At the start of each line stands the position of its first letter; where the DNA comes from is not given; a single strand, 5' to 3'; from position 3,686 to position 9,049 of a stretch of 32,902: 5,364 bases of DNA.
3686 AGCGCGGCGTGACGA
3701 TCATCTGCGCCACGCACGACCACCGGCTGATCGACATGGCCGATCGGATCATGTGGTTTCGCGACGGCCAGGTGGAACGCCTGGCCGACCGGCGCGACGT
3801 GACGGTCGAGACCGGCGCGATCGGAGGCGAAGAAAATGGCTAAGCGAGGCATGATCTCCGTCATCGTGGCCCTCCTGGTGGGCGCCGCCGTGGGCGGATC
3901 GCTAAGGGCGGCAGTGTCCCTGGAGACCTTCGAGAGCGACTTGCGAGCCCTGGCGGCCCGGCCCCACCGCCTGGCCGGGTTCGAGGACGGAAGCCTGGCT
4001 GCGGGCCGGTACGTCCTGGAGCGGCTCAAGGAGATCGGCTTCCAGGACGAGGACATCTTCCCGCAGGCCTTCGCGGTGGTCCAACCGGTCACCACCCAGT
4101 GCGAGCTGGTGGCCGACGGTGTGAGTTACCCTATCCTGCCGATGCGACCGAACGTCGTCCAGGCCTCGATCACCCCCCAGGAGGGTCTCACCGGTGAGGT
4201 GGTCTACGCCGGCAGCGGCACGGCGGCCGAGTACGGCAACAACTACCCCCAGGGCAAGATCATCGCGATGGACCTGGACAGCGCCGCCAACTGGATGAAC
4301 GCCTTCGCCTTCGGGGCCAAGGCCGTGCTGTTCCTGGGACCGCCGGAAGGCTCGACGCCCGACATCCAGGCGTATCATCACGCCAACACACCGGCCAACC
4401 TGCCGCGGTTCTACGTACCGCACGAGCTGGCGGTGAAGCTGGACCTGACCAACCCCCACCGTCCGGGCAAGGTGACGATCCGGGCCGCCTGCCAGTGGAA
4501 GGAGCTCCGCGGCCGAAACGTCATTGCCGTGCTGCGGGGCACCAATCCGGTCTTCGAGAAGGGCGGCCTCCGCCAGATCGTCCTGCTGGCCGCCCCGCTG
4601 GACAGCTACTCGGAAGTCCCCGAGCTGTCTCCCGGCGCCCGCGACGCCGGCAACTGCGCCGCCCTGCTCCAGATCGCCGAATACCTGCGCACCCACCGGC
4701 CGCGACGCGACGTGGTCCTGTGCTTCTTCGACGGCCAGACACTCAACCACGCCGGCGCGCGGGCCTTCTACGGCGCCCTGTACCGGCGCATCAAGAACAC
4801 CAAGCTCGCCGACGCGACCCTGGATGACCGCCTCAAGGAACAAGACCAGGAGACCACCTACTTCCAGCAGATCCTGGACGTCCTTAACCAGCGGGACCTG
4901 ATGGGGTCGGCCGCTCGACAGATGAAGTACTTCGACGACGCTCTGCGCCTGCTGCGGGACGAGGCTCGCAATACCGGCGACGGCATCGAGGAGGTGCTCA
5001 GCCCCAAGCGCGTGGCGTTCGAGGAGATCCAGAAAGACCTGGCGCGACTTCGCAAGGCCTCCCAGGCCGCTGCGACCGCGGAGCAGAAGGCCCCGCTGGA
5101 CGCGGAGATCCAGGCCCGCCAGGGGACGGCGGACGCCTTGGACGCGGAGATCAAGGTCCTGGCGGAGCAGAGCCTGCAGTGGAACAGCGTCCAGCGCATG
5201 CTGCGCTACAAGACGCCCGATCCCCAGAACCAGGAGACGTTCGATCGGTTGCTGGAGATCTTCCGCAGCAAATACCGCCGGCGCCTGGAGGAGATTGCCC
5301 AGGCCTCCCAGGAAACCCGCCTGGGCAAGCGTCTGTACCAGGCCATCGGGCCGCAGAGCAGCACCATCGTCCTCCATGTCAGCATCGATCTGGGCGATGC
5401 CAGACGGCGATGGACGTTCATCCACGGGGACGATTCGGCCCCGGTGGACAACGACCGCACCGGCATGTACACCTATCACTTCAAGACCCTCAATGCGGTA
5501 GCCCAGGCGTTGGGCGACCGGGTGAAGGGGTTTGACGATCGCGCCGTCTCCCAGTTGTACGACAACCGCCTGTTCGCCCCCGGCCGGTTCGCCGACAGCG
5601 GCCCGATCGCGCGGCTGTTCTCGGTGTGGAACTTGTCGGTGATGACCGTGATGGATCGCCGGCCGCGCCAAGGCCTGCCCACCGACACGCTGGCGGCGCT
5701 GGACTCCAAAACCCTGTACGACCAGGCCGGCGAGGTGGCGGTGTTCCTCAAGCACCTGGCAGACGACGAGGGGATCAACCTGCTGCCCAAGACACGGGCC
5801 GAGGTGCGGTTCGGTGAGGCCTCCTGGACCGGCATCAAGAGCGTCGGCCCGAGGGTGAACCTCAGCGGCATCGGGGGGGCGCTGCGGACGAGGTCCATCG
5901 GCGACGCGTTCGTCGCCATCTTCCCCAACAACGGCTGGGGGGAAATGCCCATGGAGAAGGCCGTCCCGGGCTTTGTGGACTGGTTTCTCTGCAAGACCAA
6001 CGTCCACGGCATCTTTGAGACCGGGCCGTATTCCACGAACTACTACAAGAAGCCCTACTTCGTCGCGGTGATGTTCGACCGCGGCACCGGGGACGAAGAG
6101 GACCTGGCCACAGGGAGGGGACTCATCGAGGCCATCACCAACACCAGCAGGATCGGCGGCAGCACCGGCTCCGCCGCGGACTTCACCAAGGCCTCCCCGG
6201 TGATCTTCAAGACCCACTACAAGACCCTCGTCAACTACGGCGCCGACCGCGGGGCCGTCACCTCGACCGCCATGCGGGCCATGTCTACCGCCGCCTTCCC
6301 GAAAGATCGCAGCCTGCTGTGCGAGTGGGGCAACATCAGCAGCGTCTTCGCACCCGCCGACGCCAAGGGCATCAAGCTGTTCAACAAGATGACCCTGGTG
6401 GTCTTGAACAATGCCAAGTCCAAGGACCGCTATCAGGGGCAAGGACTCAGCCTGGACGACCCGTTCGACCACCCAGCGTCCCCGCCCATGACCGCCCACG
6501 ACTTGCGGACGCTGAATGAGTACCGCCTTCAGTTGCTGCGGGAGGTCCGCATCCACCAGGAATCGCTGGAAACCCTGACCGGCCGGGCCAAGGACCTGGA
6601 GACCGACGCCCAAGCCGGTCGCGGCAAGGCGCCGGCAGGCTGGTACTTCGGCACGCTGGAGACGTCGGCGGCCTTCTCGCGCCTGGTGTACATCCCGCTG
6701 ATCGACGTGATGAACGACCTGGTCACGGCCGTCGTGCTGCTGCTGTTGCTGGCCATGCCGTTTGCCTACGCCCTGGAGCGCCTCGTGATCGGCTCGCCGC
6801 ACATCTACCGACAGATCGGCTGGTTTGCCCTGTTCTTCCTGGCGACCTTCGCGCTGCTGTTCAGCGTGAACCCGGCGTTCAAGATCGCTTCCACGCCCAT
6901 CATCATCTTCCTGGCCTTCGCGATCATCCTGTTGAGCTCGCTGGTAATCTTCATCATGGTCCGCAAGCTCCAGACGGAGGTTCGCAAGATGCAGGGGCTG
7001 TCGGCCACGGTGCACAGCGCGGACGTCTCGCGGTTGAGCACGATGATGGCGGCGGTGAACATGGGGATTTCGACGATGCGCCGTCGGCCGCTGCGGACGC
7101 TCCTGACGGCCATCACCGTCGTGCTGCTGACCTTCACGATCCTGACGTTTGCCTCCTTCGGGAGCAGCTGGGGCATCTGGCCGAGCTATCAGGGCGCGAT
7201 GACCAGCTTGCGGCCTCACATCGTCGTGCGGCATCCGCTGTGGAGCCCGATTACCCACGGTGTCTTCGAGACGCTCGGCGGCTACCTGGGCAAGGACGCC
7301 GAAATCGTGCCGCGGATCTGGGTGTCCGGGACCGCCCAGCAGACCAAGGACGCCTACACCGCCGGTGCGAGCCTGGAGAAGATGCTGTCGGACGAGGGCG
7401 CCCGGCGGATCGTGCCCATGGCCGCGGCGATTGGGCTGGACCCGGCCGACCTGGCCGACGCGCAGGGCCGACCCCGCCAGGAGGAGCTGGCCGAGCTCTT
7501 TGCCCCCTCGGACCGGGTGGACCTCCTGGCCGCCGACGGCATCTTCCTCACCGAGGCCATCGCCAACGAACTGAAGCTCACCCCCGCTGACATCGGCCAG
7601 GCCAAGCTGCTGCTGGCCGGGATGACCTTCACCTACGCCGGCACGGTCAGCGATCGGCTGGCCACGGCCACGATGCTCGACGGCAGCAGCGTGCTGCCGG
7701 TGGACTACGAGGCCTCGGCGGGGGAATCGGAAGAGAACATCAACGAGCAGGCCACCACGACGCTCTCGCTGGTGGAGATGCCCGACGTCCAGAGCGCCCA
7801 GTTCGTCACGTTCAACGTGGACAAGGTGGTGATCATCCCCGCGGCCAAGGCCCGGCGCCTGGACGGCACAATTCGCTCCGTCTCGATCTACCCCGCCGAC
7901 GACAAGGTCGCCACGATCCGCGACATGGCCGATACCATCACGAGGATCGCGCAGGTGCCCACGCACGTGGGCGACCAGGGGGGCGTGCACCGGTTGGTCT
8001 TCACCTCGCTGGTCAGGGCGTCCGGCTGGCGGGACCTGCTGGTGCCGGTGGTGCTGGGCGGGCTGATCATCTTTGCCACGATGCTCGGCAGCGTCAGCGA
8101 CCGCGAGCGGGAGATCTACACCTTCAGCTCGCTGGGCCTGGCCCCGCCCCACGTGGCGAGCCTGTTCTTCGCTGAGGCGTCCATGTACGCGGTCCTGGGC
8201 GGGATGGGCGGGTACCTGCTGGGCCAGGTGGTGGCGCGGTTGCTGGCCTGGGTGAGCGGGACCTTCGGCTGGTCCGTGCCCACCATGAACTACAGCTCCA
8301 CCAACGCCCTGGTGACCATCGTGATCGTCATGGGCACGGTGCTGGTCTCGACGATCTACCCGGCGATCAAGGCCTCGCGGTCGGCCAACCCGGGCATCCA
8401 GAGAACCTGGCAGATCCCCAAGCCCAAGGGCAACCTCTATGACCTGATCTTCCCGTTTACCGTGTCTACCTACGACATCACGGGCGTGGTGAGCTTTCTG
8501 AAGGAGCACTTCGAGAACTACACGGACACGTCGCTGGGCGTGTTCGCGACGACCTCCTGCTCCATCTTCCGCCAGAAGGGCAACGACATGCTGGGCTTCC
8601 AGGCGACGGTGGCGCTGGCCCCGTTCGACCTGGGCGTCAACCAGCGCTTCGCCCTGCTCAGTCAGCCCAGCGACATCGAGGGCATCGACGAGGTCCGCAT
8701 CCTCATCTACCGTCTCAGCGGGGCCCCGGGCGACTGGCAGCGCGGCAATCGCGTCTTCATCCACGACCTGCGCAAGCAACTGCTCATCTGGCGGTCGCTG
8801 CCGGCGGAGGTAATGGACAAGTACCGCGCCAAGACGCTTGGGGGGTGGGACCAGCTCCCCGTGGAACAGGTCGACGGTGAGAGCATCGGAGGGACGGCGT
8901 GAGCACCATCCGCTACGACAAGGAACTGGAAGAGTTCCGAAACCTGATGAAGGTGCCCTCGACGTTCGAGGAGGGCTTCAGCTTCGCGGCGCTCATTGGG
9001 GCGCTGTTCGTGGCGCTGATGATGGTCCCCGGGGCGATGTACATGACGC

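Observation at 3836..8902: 1688-aa fusion of a catalytically degenerate M28/PA peptidase-like ectodomain to a MacB/FtsX permease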

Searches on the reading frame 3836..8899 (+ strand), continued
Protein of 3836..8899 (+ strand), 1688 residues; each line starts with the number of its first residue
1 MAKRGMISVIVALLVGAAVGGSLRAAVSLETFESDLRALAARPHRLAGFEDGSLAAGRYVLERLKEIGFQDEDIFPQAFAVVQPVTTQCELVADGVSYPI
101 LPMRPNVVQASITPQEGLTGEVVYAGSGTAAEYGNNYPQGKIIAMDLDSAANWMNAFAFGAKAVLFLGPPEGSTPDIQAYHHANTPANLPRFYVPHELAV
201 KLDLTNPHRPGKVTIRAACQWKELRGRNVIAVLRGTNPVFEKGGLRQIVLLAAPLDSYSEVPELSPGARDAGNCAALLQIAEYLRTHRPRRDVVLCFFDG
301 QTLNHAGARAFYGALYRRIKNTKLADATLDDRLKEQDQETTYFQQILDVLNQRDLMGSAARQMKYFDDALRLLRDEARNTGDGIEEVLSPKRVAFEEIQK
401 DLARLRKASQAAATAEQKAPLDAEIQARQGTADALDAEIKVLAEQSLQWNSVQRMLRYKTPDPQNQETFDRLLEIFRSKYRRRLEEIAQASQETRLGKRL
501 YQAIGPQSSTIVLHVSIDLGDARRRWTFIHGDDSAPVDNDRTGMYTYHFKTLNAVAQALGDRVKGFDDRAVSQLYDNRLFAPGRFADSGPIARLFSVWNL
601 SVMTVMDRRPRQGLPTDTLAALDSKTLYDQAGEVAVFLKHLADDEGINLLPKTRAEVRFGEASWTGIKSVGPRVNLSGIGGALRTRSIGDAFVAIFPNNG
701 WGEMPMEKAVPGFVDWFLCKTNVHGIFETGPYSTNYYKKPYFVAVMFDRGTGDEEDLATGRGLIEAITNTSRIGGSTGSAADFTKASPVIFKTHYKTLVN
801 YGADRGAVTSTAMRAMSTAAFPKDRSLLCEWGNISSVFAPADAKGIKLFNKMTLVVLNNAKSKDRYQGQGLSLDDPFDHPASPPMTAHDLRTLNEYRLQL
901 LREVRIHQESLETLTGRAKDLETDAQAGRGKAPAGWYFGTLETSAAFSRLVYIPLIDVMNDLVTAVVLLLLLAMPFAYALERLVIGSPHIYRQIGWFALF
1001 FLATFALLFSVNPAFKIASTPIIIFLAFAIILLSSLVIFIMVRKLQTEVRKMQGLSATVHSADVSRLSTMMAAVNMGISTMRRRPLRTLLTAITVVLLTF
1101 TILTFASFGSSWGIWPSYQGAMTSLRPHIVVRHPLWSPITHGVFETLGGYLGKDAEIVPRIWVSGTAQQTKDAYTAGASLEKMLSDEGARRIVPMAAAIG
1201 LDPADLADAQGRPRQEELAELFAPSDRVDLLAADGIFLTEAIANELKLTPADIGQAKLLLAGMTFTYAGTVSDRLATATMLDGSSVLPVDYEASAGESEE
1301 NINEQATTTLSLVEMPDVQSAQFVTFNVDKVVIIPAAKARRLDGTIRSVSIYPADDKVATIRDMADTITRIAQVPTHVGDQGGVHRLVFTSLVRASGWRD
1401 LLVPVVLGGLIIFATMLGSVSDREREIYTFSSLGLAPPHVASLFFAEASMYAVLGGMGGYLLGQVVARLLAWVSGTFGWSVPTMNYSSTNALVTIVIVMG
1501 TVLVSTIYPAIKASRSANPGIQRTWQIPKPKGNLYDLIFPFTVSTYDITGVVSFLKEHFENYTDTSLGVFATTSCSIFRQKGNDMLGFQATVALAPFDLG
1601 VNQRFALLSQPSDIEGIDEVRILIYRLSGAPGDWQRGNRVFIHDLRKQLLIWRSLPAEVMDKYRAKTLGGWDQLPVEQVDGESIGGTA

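Call 21: find_encoding_contigs(protein=P0006, flank=10000, max_places=1)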
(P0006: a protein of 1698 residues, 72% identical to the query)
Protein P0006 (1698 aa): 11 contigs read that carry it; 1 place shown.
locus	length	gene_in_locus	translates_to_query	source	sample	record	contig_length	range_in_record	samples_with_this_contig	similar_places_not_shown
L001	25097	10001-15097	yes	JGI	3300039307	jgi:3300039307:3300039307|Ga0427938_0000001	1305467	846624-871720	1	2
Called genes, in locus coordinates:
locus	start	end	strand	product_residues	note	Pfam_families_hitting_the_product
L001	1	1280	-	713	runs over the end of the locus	PF17191:RecG_wedge, PF00270:DEAD, PF04851:ResIII, PF00271:Helicase_C, PF19833:RecG_dom3_C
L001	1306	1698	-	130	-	PF23457:LysM2_NFP, PF01476:LysM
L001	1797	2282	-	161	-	PF01668:SmpB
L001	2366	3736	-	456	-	PF01029:NusB, PF22458:RsmF-B_ferredox, PF01189:Methyltr_RsmB-F, PF01728:FtsJ, PF13847:Methyltransf_31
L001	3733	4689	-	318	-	PF00551:Formyl_trans_N, PF02911:Formyl_trans_C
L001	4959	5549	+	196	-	-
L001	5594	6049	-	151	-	PF09969:DUF2203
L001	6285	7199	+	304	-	-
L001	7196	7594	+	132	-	PF05402:PqqD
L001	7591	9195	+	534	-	PF02687:FtsX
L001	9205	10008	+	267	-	PF00005:ABC_tran, PF02463:SMC_N (faint), PF13304:AAA_21 (faint)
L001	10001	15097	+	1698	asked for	PF04389:Peptidase_M28, PF02687:FtsX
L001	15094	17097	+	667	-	-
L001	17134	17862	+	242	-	PF00005:ABC_tran, PF02463:SMC_N (faint), PF13304:AAA_21 (faint)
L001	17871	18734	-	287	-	PF12706:Lactamase_B_2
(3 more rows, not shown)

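Call 22: find_encoding_contigs(protein=P0089, flank=10000, max_places=1)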
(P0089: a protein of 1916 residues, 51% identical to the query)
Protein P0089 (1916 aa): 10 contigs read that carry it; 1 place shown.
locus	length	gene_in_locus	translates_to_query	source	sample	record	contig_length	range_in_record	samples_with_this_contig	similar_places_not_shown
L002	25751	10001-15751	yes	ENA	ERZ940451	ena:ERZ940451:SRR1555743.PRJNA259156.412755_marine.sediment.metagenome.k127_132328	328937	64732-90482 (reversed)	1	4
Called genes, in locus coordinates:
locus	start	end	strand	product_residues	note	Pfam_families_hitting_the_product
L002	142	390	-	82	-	PF02604:PhdYeFM_antitox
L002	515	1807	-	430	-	PF13393:tRNA-synt_His, PF00587:tRNA-synt_2b (weak)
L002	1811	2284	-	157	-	PF03692:CxxCxxCC (weak)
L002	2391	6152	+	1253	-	PF00133:tRNA-synt_1, PF09334:tRNA-synt_1g, PF00133:tRNA-synt_1, PF08264:Anticodon_1, PF10458:Val_tRNA-synt_C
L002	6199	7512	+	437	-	PF05402:PqqD (weak)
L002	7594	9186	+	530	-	PF02687:FtsX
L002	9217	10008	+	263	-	PF02463:SMC_N (faint), PF00005:ABC_tran, PF13304:AAA_21 (faint)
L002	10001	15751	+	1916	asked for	PF04389:Peptidase_M28 (weak), PF02687:FtsX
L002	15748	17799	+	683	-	-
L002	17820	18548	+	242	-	PF00005:ABC_tran, PF02463:SMC_N (faint)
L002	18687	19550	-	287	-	PF12706:Lactamase_B_2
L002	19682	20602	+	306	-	PF00535:Glycos_transf_2, PF13641:Glyco_tranf_2_3 (weak)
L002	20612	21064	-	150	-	-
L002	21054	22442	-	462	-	-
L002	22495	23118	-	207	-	PF04542:Sigma70_r2, PF08281:Sigma70_r4_2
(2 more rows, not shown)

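Call 27: find_encoding_contigs(protein=P0075, flank=8000, max_places=1)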
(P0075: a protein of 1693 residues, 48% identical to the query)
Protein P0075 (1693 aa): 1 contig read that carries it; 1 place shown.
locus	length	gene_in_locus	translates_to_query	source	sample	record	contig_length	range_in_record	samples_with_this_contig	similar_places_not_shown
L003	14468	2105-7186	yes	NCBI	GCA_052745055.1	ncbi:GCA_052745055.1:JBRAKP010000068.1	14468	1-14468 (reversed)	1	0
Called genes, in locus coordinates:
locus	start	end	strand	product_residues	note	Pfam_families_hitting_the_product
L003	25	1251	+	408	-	PF02687:FtsX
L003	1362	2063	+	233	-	PF02463:SMC_N (faint), PF00005:ABC_tran, PF13304:AAA_21 (faint)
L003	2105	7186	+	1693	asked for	PF02687:FtsX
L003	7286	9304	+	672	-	PF03169:OPT (weak)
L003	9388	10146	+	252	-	PF02463:SMC_N (faint), PF00005:ABC_tran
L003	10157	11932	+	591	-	-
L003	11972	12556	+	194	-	-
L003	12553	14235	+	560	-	PF01841:Transglut_core (faint)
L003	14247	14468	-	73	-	?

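Call 28: find_encoding_contigs(protein=P0085, flank=8000, max_places=1)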
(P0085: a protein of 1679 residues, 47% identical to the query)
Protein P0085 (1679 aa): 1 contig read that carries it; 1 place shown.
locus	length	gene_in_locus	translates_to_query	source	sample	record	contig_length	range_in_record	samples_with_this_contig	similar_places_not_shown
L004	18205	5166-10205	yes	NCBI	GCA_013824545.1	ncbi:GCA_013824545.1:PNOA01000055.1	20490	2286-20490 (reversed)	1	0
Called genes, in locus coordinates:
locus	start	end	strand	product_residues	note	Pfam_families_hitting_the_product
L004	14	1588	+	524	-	PF20581:DUF6785, PF20580:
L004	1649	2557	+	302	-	-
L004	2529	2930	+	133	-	PF05402:PqqD (weak)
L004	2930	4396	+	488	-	PF02687:FtsX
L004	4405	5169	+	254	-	PF00005:ABC_tran, PF02463:SMC_N (faint), PF13304:AAA_21 (faint)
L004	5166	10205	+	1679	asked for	PF04389:Peptidase_M28 (weak), PF02687:FtsX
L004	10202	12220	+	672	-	PF03169:OPT (weak)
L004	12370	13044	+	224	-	PF02463:SMC_N (faint), PF00005:ABC_tran, PF13304:AAA_21 (faint)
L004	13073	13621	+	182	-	-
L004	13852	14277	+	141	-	PF10825:DUF2752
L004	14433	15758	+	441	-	PF01546:Peptidase_M20 (weak), PF07687:M20_dimer (faint)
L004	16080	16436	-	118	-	-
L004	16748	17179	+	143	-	-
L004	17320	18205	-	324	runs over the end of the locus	PF08240:ADH_N, PF00107:ADH_zinc_N, PF13602:ADH_zinc_N_2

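Call 29: find_encoding_contigs(protein=P0056, flank=8000, max_places=1)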
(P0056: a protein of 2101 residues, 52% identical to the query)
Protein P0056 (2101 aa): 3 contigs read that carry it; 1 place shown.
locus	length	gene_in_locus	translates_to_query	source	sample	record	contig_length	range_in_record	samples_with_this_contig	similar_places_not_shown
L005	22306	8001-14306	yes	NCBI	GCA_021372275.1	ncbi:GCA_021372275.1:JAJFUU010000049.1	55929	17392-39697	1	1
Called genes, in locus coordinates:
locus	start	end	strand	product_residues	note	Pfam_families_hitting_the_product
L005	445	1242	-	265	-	PF12146:Hydrolase_4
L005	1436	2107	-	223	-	PF02525:Flavodoxin_2, PF03358:FMN_red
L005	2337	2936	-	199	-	-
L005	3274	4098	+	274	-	-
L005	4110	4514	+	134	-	PF05402:PqqD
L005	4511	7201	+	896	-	PF02687:FtsX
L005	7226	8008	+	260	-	PF00005:ABC_tran, PF02463:SMC_N (faint), PF13304:AAA_21 (faint)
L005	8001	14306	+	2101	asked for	PF04389:Peptidase_M28 (weak), PF02687:FtsX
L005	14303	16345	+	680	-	PF03169:OPT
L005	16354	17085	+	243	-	PF00005:ABC_tran, PF02463:SMC_N (faint)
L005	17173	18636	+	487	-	-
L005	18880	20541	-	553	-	PF03109:ABC1, PF27536:UbiB_helical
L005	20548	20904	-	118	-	PF05597:Phasin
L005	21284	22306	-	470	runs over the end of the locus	PF07690:MFS_1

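Call 67: find_encoding_contigs(protein=P0070, flank=6000, max_places=2)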
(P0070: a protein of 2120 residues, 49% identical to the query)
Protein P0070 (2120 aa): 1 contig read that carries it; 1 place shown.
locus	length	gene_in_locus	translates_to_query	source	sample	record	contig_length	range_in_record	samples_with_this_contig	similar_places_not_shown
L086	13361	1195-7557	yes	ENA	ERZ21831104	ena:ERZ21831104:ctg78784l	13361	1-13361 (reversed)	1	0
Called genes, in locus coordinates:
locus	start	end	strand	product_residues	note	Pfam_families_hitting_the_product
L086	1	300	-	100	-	?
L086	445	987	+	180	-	PF02687:FtsX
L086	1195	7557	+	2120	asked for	PF00005:ABC_tran, PF02687:FtsX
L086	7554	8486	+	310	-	-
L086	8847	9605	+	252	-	-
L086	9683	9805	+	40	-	-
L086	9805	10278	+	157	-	PF00005:ABC_tran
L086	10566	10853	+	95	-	PF00398:RrnaAD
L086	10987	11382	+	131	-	PF00398:RrnaAD (weak)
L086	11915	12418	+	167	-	-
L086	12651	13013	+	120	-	PF00515:TPR_1 (faint), PF07719:TPR_2 (faint), PF13432:TPR_16 (faint), PF14559:TPR_19 (faint)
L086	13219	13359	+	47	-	?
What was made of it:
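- Tried and rejected: Its contig, L086, is a long-read assembly in which neighbouring genes are split by frameshifts, so I dismissed it (call 67).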

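Call 78: search_protein_families(library=padloc, proteins=[window:3836-8899:+], max_evalue=0.001)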
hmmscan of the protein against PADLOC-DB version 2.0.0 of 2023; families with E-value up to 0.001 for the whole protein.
window:3836-8899:+ (1688 aa): 2 families
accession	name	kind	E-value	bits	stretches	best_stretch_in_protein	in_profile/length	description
PDLC01991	CARF_m8--CARF_LolE_TM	-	9.7e-43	144.3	1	963-1563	74-599/810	-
PDLC01990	CARF_m8--CARF_Beta-galactosidase_LolE_TM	-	3.1e-17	59.2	1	1325-1527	1342-1539/1791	-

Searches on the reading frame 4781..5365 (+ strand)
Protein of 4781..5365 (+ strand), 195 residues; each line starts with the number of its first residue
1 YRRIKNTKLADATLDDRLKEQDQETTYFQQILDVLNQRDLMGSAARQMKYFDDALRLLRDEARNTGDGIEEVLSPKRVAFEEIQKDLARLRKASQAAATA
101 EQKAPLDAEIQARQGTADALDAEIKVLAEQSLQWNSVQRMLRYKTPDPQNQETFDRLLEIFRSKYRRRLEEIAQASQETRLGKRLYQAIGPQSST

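Call 51: search_protein_families(library=pfam, proteins=[window:4781-5365:+], max_evalue=10)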
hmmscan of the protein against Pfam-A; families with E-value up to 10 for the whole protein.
window:4781-5365:+ (195 aa): 2 families
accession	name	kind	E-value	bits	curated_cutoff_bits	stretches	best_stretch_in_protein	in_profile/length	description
PF23921.1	DUF7260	-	0.13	12.1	27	1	108-180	123-197/242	Domain of unknown function (DUF7260)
PF23338.1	PTHB1_hp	-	0.16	12.9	27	1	126-180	27-83/104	PTHB1 hairpin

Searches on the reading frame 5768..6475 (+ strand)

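Call 51: search_protein_families(library=pfam, proteins=[window:5768-6475:+], max_evalue=10)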
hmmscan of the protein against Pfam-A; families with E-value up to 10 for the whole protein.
window:5768-6475:+ (236 aa): 1 family
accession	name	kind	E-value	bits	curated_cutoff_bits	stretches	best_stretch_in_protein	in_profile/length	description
PF08495.15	FIST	-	0.073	13.4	23.2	1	83-149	84-139/189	FIST N domain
